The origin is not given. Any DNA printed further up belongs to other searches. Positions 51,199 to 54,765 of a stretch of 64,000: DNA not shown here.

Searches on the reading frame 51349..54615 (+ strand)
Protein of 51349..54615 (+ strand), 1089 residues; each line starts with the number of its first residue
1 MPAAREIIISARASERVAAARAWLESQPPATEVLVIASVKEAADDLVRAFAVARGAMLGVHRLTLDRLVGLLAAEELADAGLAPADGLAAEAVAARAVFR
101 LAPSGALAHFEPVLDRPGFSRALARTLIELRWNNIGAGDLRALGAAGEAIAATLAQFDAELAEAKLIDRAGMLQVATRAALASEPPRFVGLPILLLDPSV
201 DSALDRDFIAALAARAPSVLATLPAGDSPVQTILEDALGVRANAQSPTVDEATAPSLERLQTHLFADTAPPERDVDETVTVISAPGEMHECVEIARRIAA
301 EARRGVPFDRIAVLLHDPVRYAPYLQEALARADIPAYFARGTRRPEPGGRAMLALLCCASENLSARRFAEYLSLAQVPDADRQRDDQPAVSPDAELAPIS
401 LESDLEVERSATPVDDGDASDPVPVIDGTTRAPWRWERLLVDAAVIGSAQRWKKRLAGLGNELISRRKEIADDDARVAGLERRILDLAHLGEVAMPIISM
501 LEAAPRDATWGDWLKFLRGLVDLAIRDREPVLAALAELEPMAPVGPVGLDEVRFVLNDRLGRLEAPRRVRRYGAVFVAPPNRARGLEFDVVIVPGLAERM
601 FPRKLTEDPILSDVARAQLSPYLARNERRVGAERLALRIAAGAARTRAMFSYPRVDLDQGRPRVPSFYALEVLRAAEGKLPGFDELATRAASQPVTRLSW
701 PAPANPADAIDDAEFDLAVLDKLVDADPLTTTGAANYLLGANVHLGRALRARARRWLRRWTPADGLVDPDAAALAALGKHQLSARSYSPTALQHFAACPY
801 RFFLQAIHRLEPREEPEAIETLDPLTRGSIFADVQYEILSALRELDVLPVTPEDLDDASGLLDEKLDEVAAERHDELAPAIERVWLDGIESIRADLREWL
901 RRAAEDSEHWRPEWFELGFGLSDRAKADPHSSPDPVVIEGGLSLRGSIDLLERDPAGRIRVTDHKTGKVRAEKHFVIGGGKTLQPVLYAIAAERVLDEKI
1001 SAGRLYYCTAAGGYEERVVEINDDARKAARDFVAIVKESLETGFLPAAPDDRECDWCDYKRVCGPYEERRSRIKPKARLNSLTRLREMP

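Call 41: search_protein_families(library=ncbifam, proteins=[window:51349-54615:+], max_evalue=0.001)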
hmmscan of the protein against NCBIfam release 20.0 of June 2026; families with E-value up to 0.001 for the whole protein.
window:51349-54615:+ (1089 aa): 2 families
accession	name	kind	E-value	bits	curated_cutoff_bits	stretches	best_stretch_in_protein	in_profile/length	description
TIGR00372.1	cas4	equivalog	2.2e-11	43.9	65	1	934-1064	57-179/180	CRISPR-associated protein Cas4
TIGR02773.1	addB_Gpos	equivalog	2.9e-08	31.8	903.7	0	252-338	279-366/1159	helicase-exonuclease AddAB subunit AddB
